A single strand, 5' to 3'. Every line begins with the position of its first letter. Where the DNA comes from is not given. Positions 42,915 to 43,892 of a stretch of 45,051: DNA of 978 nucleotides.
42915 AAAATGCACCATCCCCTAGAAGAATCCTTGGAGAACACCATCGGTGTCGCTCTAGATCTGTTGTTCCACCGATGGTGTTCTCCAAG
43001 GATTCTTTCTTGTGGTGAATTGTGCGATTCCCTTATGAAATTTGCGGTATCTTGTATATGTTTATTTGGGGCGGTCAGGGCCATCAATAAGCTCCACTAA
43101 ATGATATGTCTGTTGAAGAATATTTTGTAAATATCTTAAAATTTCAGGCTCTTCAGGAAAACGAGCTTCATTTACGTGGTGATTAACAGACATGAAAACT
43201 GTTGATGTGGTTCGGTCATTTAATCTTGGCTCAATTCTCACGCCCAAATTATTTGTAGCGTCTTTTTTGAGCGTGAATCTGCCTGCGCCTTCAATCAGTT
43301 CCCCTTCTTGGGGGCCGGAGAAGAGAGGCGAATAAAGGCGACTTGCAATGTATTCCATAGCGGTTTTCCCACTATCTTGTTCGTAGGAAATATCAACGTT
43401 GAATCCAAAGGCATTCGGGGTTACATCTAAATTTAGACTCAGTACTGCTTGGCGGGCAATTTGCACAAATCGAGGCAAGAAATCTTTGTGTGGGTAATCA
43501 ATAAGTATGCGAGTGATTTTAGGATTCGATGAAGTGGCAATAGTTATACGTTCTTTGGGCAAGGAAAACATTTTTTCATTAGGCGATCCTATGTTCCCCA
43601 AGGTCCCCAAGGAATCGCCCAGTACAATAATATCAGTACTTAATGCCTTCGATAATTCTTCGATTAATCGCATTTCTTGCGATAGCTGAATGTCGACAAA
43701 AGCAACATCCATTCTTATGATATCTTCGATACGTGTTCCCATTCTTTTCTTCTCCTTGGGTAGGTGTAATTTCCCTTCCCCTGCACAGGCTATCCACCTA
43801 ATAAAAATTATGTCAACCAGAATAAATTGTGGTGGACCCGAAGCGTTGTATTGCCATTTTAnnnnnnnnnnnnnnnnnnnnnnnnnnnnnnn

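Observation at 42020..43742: Tightly coupled three-gene operon of unassignable proteins in an AT-rich inserted cassette: best candidate for an undescribed defence or conflict system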

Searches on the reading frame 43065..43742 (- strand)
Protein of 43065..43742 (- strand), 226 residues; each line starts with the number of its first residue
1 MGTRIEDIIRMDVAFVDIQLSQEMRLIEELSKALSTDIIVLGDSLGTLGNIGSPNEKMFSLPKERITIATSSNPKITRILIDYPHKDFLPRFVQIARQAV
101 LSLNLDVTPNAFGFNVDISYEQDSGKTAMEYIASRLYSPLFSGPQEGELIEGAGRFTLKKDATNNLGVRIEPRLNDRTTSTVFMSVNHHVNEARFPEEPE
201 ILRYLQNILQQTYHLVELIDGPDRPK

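Call 4: search_protein_families(library=pfam, proteins=[window:43065-43742:-], max_evalue=1)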
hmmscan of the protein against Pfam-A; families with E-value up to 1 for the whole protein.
window:43065-43742:- (226 aa): 0 families

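Call 5: search_protein_families(library=ncbifam, proteins=[window:43065-43742:-], max_evalue=1)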
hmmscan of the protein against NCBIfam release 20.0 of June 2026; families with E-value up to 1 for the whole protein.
window:43065-43742:- (226 aa): 1 family
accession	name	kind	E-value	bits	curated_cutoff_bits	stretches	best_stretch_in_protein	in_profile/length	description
TIGR03417.1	chol_sulfatase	equivalog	0.067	12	433.45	1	13-142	259-388/500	choline-sulfatase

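Call 6: search_protein_families(library=padloc, proteins=[window:43065-43742:-], max_evalue=1)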
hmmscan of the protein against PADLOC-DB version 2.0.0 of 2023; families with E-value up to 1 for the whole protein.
window:43065-43742:- (226 aa): 0 families

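Call 8: search_protein_families(library=phrogs, proteins=[window:43065-43742:-], max_evalue=1)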
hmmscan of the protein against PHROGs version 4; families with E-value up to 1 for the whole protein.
window:43065-43742:- (226 aa): 0 families

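Call 9: find_homologous_proteins(query=window:43065-43742:-)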
Query window:43065-43742:- (226 aa): 1 proteins with E <= 0.001 among 220 candidates.
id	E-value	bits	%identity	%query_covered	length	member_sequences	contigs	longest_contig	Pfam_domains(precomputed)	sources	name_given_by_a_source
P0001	2.9e-143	493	100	100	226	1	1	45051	-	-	-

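Call 19: find_encoding_contigs(protein=P0001, flank=10000, max_places=5)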
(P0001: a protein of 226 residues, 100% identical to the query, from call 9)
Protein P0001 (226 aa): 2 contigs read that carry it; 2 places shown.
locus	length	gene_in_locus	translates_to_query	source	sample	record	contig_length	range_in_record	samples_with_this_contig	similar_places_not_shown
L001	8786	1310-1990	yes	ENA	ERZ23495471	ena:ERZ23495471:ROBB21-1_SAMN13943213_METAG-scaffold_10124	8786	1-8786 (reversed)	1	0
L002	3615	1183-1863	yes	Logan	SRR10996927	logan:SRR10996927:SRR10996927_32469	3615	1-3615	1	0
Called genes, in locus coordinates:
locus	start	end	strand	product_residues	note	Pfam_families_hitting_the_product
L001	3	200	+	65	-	PF01434:Peptidase_M41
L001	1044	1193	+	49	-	-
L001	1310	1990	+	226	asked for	-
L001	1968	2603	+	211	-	-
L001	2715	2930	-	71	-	-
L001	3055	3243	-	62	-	-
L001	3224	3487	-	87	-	-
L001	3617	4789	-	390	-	PF01717:Meth_synt_2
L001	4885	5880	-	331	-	PF04909:Amidohydro_2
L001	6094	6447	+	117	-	PF03819:MazG (faint)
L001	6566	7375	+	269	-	PF02649:GCHY-1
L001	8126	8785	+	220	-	?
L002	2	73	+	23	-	?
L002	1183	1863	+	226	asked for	-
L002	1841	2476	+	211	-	-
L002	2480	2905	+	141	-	-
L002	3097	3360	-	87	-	-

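Call 20: search_solved_structures(query=window:43065-43742:-, max_evalue=10)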
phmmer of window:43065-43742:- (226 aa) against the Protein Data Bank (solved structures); distinct sequences matched with E-value up to 10: 4.
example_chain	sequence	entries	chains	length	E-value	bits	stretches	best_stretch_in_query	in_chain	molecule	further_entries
8hkx_AS3P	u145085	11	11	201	0.32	13.7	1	39-153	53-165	30S ribosomal protein S3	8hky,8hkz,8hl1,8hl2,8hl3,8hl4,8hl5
9g53_B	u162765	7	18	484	0.69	12.7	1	135-213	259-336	UDP-N-acetylglucosamine diphosphorylase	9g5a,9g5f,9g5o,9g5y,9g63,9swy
4bma_A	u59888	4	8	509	0.73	12.6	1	135-213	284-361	UDP-N-ACETYLGLUCOSAMINE PYROPHOSPHORYLASE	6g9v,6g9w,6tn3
9lh2_B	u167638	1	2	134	2.2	11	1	105-195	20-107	MNb-11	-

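Call 38: predict_structure(protein=window:43065-43742:-)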
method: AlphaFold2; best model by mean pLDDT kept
length: 226 residues; sequences in the alignment: 1
mean_pLDDT: 33.6   pTM: 0.25
mean pLDDT of the five models: 33.6, 30.4, 29.7, 28.6, 28.3
residues with pLDDT >= 90: 0; 70-90: 0; 50-70: 0; < 50: 226
segments of 3 or more residues with pLDDT < 50: 1-226
pLDDT, mean of each block of 10 residues (from residue 1): 24 30 42 38 29 27 30 30 36 41 31 30 33 33 32 33 34 32 30 36 45 39 35
secondary structure, 60 per line:
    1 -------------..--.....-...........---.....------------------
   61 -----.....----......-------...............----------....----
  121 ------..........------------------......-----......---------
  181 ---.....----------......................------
elements in order: H24-34 E38-42 E66-70 E75-80 H88-102 E113-116 H127-136 E155-160 E166-171 E184-188 H199-220

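Call 41: search_dna_similar(query=window:43065-43742:-, collection=phages, mode=protein, max_evalue=1)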
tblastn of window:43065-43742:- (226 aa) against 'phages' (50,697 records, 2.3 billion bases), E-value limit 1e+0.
No match.

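Call 44: search_dna_similar(query=window:43065-43742:-, collection=plasmids, mode=protein, max_evalue=1)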
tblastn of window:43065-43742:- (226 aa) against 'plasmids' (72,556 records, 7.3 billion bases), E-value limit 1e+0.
No match.

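Call 47: search_protein_representatives(protein=window:43065-43742:-)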
Query: 226 residues. Proteins with E-value up to 0.001 (for the whole library): 211; up to 1e-10: 123; up to 1e-30: 4. The best 150 are listed.
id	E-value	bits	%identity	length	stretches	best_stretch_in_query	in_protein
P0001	9.2e-144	492.6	100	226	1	1-226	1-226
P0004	3.0e-33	131.5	35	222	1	3-214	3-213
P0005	4.9e-32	127.6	36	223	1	3-220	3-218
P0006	4.9e-31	124.3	34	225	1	1-220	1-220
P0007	1.0e-28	116.7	37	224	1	1-220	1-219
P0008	1.6e-27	112.8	31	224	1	3-220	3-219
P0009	4.8e-27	111.3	30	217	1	2-210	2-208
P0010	6.3e-27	110.9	35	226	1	1-220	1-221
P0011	1.4e-26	109.8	33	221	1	2-206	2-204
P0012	2.3e-26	109.0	35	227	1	5-222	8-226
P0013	4.5e-25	104.8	33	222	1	4-218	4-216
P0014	8.1e-25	104.0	32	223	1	7-214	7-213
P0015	3.4e-24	101.9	33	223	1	6-218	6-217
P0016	6.4e-24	101.0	31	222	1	1-221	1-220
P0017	1.8e-23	99.6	33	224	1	1-221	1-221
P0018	9.8e-23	97.1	33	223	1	4-217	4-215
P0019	1.1e-22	97.0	30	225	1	2-223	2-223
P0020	1.1e-22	97.0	31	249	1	3-221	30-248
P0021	2.0e-22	96.2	32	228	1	8-222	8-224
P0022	5.3e-22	94.8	29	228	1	2-220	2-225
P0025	3.3e-21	92.2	34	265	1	1-210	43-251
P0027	6.2e-21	91.3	30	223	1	1-220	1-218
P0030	2.4e-20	89.4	27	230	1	2-220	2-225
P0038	2.4e-19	86.1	31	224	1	1-220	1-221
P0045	2.7e-18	82.6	31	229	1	1-220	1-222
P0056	1.2e-16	77.3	33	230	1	5-216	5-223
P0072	2.0e-15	73.3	30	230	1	2-221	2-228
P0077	3.8e-15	72.4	30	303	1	4-222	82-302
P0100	1.0e-12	64.5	34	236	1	3-207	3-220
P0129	3.2e-10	56.3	25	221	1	9-220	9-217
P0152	1.9e-08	50.5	22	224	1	5-211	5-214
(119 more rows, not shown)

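Call 50: list_cluster_members(proteins=[P0004, P0005, P0006, P0007, P0008, P0009, P0010, P0011, P0012, P0013])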
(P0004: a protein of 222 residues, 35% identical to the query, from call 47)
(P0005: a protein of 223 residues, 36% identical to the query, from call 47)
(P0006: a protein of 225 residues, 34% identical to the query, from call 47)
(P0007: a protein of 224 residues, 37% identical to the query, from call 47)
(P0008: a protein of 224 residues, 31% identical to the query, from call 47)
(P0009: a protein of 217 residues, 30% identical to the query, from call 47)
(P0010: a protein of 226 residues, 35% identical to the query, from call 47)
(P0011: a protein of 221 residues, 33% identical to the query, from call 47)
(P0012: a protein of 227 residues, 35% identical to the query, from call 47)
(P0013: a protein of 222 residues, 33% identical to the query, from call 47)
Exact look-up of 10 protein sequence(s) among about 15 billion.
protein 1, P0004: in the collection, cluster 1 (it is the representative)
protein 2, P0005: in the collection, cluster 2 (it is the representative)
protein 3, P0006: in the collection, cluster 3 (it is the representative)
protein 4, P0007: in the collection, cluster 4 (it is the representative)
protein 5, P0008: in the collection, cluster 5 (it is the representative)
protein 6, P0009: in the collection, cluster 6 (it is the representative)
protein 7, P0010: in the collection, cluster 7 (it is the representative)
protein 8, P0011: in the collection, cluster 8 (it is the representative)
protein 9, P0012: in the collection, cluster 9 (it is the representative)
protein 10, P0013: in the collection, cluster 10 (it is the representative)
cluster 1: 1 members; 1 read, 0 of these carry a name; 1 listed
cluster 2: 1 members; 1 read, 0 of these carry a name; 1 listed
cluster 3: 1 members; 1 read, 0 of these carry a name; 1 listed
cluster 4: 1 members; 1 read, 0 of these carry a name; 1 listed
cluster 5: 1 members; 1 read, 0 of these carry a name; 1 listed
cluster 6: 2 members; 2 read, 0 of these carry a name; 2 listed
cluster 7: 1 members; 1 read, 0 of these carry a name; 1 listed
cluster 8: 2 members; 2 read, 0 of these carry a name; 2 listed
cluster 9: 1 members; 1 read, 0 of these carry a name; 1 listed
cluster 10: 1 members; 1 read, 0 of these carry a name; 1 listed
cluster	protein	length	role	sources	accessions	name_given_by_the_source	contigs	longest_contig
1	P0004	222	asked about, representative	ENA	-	-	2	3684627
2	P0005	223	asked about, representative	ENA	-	-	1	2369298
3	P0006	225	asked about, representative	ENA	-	-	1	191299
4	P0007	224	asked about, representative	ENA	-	-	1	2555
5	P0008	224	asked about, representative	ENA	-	-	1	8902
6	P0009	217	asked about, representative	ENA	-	-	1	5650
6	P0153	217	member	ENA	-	-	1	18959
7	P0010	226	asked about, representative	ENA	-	-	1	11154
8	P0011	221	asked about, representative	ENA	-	-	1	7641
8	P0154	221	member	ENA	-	-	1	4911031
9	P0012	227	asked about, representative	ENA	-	-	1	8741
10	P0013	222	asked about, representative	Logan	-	-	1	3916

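Call 51: search_protein_families(library=ncbifam, alignment_id=A1, max_evalue=0.01)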
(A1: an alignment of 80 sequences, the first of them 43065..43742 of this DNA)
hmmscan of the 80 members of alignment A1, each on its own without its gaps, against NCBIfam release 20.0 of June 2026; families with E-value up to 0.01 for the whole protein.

A. member 1, window:43065-43742:- (226 aa): 0 families

B. families by the number of members that match (of 80 scanned): 0 families

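Call 52: search_protein_families(library=pfam, alignment_id=A1, max_evalue=0.01)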
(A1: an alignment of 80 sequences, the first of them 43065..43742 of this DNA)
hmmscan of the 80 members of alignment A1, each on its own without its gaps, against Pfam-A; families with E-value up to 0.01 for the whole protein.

A. member 1, window:43065-43742:- (226 aa): 0 families

B. families by the number of members that match (of 80 scanned): 0 families

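Call 53: find_encoding_contigs(protein=P0004, flank=6000, max_places=3)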
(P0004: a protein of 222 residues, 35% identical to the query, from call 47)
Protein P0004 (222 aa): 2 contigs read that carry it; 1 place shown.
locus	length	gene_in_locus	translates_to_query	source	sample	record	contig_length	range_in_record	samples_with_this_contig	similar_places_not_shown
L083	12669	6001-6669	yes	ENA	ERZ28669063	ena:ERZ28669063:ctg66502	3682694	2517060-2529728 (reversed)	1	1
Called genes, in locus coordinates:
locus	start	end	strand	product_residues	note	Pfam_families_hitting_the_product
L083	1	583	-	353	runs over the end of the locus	PF01087:GalP_UDP_transf, PF16268:DUF4921 (faint), PF16285:DUF4931_N (weak)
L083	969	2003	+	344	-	PF04069:OpuAC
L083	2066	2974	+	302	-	PF00528:BPD_transp_1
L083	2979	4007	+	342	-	PF00005:ABC_tran, PF13304:AAA_21 (faint)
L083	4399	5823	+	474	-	PF10396:TrmE_N, PF12631:MnmE_helical, PF00009:GTP_EFTU (faint), PF00350:Dynamin_N (faint), PF01926:MMR_HSR1, PF02421:FeoB_N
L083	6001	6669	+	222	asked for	-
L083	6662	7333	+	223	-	-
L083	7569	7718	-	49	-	-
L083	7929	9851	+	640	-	PF01134:GIDA, PF12831:FAD_oxidored (weak), PF21680:GIDA_C_1st, PF13932:SAM_GIDA_C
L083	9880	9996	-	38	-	-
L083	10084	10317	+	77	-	-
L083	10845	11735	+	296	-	PF00142:Fer4_NifH (faint), PF01656:CbiA, PF02374:ArsA_ATPase (weak), PF06564:CBP_BcsQ, PF09140:MipZ (faint), PF10609:ParA (weak), PF13614:AAA_31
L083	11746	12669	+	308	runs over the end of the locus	PF02195:ParB_N, PF17762:HTH_ParB, PF01381:HTH_3 (faint), PF23552:ParB_C (weak)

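Call 54: search_solved_structures(query=A1, max_evalue=1)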
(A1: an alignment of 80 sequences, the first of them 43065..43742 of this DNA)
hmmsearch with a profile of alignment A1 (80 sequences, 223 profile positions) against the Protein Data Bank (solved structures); distinct sequences matched with E-value up to 1: 4.
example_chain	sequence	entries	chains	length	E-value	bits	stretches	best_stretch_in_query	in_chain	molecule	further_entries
6ndx_B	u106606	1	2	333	0.4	13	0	146-213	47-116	Flagellar hook protein FlgE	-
3tw4_A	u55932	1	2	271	0.45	12.9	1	23-79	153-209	Septin-7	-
3t5d_A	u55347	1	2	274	0.46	12.8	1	23-79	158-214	Septin-7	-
6n0b_C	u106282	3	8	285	0.48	12.8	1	23-79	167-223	Septin-7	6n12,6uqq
